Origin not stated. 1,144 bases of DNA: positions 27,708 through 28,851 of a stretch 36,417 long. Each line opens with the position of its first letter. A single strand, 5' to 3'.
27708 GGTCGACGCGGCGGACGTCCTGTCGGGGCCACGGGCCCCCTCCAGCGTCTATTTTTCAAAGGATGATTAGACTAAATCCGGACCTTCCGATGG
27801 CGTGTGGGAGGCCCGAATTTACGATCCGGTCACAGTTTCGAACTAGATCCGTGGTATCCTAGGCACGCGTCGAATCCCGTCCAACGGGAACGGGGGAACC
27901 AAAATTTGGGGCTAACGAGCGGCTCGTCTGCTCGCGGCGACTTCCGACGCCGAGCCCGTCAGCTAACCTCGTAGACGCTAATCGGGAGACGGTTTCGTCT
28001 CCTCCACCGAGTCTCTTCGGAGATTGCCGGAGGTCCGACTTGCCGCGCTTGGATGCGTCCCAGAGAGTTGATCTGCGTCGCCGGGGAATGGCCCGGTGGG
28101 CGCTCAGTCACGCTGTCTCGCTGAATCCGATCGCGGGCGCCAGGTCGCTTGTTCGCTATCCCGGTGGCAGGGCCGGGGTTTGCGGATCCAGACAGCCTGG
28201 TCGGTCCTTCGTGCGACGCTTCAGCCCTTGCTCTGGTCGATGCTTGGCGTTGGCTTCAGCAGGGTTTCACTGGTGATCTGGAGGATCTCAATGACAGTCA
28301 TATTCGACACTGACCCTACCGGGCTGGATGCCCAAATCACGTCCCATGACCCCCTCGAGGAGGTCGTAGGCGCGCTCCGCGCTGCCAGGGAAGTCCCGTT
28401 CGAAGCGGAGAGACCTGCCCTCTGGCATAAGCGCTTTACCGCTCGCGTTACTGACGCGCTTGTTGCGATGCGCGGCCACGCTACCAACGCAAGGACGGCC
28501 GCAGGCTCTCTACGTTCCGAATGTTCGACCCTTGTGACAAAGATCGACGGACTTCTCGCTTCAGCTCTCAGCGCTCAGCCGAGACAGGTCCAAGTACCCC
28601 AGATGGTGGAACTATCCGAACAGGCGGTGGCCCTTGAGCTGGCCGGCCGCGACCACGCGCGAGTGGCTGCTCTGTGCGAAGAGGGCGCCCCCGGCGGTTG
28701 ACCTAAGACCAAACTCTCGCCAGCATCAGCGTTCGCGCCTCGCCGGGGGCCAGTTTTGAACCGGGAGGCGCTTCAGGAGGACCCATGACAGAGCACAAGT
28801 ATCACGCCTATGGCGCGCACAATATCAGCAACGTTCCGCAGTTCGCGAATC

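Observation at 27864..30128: c-di-AMP riboswitch upstream of an unknown ORF and a KamA-family radical-SAM aminomutase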

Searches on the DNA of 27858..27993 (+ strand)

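Call 23: build_rna_model(alignment_id=A3)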
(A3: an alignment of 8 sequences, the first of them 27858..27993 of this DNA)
Model R1 built from alignment A3 (8 sequences, 157 columns); structure: RNAalifold consensus.
model positions 141; base pairs 25; branch points 3; effective number of sequences 2.43; information 0.59 bits per position. Calibrated on 0.2 Mb of random sequence (short: E-values are rough).
structure used (alignment columns):
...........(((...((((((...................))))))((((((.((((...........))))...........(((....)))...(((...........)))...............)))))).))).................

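Call 24: search_with_rna_model(model_id=R1, sources=[window, L001, L002, L003, L004, L005, L006, L007, L008, L009, L010, L011, L012, L013, L014, L015, L016, L017, L018, L019, L020, L021, L022, L023, L024, L025, L026, L027, L028, L029, L030, L031, L032, L033, L034, L035, L036, L037, L038, L039, L040, L041, L042, L043, L044, L045, L046, L047, L048, L049, L050, L051, L052, L053, L054, L055, L056, L057, L058, L059, L060, L061, L062, L063, L064, L065, L066, L067, L068, L069, L070, L071, L072, L073, L074, L075, L076, L077, L078, L079, L080, L081, L082, L083, L084], max_evalue=1)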
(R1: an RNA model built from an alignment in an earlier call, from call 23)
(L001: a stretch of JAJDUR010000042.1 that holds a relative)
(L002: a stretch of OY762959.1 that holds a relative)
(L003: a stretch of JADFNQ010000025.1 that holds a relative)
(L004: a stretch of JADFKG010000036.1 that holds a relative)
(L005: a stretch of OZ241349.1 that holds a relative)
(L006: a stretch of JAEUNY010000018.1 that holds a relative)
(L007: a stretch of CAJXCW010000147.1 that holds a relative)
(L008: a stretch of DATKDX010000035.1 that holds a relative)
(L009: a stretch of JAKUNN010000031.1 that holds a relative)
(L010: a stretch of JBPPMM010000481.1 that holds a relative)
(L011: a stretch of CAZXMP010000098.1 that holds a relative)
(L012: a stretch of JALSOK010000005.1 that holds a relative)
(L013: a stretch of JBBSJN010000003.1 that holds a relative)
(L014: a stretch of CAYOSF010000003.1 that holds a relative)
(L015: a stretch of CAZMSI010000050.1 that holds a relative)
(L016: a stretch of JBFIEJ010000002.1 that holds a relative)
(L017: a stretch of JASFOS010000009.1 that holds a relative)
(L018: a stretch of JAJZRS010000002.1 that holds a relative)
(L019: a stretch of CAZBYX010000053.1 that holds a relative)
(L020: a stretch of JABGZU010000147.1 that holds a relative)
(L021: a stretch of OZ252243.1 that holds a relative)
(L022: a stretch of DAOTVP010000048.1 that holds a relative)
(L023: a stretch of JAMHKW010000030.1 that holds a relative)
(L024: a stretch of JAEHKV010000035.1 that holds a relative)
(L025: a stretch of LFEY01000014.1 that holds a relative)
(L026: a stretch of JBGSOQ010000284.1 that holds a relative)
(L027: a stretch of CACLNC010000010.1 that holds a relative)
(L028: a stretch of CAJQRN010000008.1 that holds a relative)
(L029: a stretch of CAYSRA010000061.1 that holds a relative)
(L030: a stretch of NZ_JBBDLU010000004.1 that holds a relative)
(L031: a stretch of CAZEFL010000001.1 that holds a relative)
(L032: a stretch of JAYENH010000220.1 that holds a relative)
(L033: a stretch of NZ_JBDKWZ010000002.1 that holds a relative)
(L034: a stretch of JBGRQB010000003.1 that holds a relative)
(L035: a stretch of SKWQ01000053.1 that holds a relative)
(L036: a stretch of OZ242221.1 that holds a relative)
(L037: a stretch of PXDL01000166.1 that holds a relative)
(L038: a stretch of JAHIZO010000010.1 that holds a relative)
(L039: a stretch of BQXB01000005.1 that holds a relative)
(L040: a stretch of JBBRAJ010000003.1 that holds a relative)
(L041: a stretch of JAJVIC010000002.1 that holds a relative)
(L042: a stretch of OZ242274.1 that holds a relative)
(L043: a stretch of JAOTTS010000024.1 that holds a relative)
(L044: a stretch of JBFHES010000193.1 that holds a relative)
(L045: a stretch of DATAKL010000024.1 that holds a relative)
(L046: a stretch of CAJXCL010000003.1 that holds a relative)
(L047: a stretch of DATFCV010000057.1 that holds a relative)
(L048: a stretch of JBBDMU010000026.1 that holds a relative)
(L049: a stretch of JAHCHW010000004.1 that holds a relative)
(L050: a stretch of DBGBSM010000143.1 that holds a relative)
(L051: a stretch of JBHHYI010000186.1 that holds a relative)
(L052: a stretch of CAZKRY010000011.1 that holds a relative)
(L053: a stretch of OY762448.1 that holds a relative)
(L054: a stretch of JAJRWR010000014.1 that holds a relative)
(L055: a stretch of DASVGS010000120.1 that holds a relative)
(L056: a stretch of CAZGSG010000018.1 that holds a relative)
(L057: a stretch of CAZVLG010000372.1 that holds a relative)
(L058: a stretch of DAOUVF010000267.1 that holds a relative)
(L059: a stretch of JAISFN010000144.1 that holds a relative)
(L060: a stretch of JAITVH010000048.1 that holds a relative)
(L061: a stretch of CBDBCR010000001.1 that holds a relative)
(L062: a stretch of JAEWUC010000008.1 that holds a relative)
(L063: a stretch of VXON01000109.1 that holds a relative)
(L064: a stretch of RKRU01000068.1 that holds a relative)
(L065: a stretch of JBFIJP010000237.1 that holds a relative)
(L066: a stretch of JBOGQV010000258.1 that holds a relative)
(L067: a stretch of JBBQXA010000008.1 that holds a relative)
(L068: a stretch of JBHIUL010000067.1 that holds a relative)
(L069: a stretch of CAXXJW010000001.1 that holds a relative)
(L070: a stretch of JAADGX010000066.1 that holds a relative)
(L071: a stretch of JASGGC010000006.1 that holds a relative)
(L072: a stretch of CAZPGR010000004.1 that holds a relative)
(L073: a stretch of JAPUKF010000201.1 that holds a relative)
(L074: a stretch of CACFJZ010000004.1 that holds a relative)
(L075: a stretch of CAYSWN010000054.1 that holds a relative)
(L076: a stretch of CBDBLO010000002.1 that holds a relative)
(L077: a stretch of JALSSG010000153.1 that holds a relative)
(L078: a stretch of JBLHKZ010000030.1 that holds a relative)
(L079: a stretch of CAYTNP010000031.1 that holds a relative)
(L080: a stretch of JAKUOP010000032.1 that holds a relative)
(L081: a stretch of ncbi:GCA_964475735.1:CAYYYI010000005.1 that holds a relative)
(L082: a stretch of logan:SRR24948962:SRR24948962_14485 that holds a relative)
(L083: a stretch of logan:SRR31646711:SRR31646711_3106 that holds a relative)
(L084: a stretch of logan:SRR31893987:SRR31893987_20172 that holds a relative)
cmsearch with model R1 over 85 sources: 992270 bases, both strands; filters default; matches with E-value up to 1: 15.
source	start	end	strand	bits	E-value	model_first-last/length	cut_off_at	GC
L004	5619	5764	+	137.2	6.7e-31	1-141/141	no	0.61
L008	4719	4860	+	137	7.2e-31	1-141/141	no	0.59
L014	5633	5771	+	136.5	9.5e-31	1-141/141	no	0.63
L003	3824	3962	+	136.5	9.8e-31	1-141/141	no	0.64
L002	5620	5765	+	134.3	3.4e-30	1-141/141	no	0.62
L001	4090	4237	+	112.1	8.6e-25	1-141/141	no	0.63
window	27858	27992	+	99.5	9.8e-22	1-141/141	no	0.64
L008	4464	4599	-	92.9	3.9e-20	1-141/141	no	0.57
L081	5594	5725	+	83.7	6.9e-18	1-141/141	no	0.63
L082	5594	5725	+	83.7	6.9e-18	1-141/141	no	0.63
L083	4607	4738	+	83.7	6.9e-18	1-141/141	no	0.63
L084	3209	3340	+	83.7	6.9e-18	1-141/141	no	0.63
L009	5757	5899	+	60.2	3.6e-12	1-141/141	no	0.5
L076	1412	1478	-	17.2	0.1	1-141/141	no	0.73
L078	3699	3767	-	16.4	0.17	1-141/141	no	0.67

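Call 57: search_with_rna_model(model_id=R1, sources=[L090, L091, L092, L093], max_evalue=1)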
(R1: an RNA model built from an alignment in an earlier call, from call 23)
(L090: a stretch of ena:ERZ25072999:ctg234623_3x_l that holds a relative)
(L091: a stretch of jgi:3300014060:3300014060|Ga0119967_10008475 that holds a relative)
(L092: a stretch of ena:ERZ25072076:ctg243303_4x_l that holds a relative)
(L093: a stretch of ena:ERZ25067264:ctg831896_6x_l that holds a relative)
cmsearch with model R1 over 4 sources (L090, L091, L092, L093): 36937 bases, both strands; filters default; matches with E-value up to 1: 4.
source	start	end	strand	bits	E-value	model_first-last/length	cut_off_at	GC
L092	4743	4883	+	106.7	6.4e-25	1-141/141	no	0.62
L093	4743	4883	+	106.7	6.4e-25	1-141/141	no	0.62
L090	2425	2566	+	101.3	1.3e-23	1-141/141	no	0.68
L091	2262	2397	+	82.2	5.9e-19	1-141/141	no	0.62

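Call 71: search_with_rna_model(model_id=R1, sources=[L094, L095, L096], max_evalue=1)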
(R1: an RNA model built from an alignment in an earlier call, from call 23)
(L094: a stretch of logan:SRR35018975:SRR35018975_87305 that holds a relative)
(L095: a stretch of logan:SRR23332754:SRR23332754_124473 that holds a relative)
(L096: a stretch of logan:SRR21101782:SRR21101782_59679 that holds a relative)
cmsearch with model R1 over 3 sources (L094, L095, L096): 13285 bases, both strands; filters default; matches with E-value up to 1: 3.
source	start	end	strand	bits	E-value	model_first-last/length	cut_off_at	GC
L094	2839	2984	+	72.8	4.2e-17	1-141/141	no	0.64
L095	157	302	+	72.8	4.2e-17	1-141/141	no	0.64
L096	1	90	+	36.6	2.7e-08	49-141/141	5'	0.61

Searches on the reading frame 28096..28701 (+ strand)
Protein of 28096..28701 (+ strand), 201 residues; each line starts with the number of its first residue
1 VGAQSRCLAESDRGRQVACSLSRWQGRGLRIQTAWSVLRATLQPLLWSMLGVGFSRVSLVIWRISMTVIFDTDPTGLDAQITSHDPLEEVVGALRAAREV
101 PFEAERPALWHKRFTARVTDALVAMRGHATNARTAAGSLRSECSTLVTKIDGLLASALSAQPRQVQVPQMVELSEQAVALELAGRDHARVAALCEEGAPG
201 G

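Call 5: search_protein_families(library=pfam, proteins=[window:28096-28701:+], max_evalue=0.01)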
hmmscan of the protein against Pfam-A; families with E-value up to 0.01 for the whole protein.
window:28096-28701:+ (201 aa): 0 families

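Call 7: search_protein_families(library=ncbifam, proteins=[window:28096-28701:+], max_evalue=0.1)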
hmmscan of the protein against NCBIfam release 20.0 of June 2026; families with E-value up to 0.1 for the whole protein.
window:28096-28701:+ (201 aa): 0 families
